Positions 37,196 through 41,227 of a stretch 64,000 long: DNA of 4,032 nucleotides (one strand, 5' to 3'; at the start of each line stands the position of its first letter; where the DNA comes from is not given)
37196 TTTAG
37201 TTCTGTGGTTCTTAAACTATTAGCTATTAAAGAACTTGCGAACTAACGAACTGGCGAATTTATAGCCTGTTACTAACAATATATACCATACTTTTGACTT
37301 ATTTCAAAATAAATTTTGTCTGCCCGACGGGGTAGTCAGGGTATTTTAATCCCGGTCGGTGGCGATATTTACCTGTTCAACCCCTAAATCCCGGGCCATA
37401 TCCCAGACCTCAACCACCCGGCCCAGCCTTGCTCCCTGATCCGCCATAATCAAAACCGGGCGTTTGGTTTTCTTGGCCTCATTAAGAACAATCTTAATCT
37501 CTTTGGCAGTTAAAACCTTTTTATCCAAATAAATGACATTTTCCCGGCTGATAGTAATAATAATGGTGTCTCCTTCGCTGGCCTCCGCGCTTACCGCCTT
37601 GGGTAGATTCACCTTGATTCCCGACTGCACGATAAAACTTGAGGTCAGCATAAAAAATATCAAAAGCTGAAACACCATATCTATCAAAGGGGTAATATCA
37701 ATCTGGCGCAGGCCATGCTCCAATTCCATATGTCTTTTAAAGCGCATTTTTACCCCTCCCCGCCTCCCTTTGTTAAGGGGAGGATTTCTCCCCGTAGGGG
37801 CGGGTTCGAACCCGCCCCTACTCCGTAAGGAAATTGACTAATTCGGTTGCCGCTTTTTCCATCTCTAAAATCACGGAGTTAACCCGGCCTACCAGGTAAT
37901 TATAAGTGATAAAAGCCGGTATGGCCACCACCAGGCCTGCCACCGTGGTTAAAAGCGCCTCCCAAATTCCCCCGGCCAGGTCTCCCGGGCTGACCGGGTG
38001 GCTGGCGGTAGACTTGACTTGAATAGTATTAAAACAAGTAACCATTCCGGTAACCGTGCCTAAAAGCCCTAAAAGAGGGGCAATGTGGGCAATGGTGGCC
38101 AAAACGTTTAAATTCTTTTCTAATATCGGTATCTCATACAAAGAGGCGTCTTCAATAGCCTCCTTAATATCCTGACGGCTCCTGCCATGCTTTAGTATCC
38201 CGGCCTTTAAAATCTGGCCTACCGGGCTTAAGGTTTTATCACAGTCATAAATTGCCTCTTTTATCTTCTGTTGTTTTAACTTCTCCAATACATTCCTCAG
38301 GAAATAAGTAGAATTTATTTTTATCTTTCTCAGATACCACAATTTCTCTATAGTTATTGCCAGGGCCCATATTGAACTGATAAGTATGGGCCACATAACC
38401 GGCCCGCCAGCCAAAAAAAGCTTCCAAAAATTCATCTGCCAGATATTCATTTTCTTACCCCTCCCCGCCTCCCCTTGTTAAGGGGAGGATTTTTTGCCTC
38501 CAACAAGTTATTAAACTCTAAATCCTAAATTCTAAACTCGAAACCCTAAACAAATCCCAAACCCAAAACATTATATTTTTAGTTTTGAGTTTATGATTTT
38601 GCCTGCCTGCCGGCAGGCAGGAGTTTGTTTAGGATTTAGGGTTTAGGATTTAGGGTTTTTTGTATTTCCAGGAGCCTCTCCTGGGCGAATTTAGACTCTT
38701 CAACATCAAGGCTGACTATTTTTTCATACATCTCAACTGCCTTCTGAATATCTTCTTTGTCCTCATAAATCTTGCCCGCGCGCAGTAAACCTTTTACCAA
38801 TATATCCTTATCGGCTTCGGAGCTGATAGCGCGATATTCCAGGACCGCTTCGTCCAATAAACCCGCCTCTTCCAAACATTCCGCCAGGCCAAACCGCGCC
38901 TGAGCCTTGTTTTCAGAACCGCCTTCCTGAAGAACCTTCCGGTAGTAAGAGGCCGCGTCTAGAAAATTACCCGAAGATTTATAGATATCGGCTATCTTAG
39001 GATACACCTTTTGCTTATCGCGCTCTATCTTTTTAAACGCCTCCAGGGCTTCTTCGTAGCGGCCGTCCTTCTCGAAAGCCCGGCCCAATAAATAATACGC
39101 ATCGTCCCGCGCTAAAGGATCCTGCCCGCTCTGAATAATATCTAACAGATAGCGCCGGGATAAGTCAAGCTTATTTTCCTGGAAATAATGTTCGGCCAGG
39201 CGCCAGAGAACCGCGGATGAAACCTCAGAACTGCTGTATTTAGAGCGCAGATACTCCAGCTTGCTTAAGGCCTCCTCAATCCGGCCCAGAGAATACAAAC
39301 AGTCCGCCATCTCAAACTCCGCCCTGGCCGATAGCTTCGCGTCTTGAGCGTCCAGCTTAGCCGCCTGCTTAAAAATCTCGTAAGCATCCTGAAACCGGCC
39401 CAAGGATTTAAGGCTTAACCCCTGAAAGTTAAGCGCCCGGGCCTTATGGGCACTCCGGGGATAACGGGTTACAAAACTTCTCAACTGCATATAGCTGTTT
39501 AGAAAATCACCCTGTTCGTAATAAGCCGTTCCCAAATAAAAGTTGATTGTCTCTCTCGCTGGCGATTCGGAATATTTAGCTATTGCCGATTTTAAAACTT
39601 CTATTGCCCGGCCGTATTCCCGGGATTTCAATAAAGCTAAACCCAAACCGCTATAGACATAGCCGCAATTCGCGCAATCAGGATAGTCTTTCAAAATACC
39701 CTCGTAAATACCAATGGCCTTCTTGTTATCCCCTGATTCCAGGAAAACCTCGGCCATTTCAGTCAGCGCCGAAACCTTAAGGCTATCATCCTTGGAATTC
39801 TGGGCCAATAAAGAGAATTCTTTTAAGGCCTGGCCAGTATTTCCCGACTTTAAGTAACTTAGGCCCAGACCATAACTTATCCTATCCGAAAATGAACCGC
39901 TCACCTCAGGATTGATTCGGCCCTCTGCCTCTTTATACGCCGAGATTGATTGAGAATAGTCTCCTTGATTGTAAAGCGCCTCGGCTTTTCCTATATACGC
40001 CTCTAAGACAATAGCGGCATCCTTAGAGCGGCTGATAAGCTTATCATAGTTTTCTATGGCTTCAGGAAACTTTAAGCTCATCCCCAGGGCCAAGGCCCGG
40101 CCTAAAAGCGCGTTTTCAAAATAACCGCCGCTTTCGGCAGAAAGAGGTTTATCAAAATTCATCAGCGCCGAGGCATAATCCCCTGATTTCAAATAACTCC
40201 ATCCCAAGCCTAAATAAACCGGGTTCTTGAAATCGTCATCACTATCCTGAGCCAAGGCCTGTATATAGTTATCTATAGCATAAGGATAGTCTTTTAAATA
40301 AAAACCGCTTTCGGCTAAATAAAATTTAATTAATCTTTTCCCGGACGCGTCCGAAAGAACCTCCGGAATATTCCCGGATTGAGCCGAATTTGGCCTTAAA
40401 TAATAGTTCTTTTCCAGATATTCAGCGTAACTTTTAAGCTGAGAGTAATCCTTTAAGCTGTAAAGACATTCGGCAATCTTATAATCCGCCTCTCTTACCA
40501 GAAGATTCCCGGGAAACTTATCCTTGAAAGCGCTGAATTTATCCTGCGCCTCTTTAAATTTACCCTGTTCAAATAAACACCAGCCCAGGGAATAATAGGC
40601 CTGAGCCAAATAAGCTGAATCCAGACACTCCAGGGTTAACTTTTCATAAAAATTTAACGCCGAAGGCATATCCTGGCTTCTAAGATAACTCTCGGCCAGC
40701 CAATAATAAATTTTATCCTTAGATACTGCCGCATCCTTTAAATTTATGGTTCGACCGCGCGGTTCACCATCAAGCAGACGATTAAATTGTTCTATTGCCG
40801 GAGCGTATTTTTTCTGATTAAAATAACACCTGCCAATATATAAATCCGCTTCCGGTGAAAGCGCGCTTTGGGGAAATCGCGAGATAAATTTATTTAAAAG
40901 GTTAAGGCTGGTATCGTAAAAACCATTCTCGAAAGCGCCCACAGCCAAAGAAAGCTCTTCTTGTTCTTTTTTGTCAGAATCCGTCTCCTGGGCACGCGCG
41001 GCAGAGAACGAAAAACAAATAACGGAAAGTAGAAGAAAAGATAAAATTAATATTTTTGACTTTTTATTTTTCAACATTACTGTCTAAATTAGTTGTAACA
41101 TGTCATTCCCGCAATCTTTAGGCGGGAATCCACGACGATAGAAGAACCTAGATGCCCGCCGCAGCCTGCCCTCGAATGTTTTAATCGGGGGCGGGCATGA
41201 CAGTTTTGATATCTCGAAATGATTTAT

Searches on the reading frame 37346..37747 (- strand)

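Call 40: search_protein_families(library=pfam, proteins=[window:37346-37747:-], max_evalue=0.001)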
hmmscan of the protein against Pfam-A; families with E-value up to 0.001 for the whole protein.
window:37346-37747:- (133 aa): 1 family
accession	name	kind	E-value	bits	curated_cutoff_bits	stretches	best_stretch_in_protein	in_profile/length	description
PF02472.21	ExbD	-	6.9e-30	104.2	25.4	1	14-131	6-126/128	Biopolymer transport protein ExbD/TolR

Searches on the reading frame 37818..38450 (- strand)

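Call 40: search_protein_families(library=pfam, proteins=[window:37818-38450:-], max_evalue=0.001)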
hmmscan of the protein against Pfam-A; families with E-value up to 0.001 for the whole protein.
window:37818-38450:- (210 aa): 1 family
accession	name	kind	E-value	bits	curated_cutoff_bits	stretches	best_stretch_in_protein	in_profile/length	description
PF01618.21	MotA_ExbB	-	1.5e-32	112.5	22.9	1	75-198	4-126/127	MotA/TolQ/ExbB proton channel family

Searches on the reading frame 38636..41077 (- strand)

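Call 40: search_protein_families(library=pfam, proteins=[window:38636-41077:-], max_evalue=0.001)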
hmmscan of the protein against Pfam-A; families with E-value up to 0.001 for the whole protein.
window:38636-41077:- (813 aa): 26 families (the best 25 are shown)
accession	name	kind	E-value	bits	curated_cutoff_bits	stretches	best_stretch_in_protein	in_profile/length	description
PF13432.12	TPR_16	-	1.4e-55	185.7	32.7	5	695-751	3-57/65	Tetratricopeptide repeat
PF07719.23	TPR_2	-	3.9e-47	154.9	27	1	659-683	2-26/34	Tetratricopeptide repeat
PF13174.12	TPR_6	-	1e-44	148.6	26.3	1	159-190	1-32/33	Tetratricopeptide repeat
PF14559.12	TPR_19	-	6e-42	142.3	25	2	702-766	4-66/68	Tetratricopeptide repeat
PF13424.12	TPR_12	-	2.3e-41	140.3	30.1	4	123-179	5-66/77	Tetratricopeptide repeat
PF00515.34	TPR_1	-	1.3e-38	129.7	27.8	1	659-683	2-26/34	Tetratricopeptide repeat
PF13428.12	TPR_14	-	2.2e-33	111.7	23.5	0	659-684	2-27/44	Tetratricopeptide repeat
PF13181.12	TPR_8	-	1.3e-27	94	25.7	0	659-683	2-26/34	Tetratricopeptide repeat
PF12895.13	ANAPC3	-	4.7e-25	88.1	27.2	1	158-213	23-74/82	Anaphase-promoting complex, cyclosome, subunit 3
PF13176.12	TPR_7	-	1.1e-19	69.2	27.9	0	660-683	1-24/36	Tetratricopeptide repeat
PF13525.12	YfiO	-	1e-12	48.7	25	1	482-557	15-90/203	Outer membrane lipoprotein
PF09976.15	TPR_21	-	7.8e-10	39.3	25.5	0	601-723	56-180/193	Tetratricopeptide repeat-like domain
PF24575.1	TPR_Slam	-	7.9e-09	36.3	35.2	0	697-737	55-93/104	Surface lipoprotein assembly modifier, N-terminal TPR repeats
PF07721.20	TPR_4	-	2e-08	34.5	27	0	158-178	1-21/26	Tetratricopeptide repeat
PF13431.12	TPR_17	-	3.5e-08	33.5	24.4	0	659-679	14-34/34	Tetratricopeptide repeat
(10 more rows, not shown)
